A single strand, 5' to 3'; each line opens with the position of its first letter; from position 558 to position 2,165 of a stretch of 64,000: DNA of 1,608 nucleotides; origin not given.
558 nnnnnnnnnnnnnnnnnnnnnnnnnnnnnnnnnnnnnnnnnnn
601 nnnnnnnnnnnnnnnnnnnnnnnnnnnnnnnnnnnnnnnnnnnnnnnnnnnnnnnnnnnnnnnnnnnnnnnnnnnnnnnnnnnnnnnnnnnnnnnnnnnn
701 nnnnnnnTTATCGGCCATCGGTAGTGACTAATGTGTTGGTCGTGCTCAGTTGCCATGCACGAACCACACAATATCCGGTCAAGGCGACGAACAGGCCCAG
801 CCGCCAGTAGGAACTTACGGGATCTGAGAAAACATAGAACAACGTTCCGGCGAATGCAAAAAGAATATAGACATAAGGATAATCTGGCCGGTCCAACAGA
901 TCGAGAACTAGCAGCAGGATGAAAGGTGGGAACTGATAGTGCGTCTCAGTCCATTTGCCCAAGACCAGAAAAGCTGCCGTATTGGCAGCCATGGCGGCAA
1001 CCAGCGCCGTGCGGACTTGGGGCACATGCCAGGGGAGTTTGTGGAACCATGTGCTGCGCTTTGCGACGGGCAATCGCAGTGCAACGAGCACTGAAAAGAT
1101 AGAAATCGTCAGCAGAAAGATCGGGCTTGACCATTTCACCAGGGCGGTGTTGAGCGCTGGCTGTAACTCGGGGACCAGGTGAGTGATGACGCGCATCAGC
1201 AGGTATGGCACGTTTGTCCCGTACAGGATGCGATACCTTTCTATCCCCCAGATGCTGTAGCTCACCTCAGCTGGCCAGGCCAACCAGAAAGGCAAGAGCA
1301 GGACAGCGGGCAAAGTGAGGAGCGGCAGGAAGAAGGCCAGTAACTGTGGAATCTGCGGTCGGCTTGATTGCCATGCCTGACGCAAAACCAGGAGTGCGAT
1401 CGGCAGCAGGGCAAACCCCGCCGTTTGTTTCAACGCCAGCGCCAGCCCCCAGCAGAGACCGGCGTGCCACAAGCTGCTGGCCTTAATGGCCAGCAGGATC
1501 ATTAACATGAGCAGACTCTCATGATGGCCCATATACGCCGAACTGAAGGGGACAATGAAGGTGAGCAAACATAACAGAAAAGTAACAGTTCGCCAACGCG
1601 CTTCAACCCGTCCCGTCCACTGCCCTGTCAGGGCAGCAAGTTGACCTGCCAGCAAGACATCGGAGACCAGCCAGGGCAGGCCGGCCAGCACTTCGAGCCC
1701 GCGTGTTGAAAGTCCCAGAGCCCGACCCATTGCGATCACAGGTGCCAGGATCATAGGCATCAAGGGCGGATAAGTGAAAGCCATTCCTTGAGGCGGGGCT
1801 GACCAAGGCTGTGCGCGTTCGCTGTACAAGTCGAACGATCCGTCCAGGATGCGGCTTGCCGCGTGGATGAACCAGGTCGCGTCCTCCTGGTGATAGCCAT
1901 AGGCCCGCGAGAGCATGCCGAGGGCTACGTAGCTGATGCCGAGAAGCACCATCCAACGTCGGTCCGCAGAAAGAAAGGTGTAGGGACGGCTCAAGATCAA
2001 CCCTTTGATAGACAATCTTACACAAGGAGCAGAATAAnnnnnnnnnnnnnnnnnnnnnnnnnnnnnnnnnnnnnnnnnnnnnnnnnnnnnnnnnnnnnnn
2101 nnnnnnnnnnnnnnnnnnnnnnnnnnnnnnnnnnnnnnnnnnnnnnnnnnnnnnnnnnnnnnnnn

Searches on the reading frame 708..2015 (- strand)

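Call 9: search_protein_families(library=pfam, proteins=[window:708-2015:-], max_evalue=0.001)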
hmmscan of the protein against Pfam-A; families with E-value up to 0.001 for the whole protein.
window:708-2015:- (435 aa): 0 families

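Call 74: search_protein_families(library=pfam, proteins=[window:708-2015:-], max_evalue=0.01)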
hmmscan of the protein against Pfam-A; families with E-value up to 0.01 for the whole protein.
window:708-2015:- (435 aa): 1 family
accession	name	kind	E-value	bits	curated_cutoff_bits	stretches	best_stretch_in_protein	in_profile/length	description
PF09594.16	GT87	-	0.0012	19.1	25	1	80-253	1-154/237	Glycosyltransferase family 87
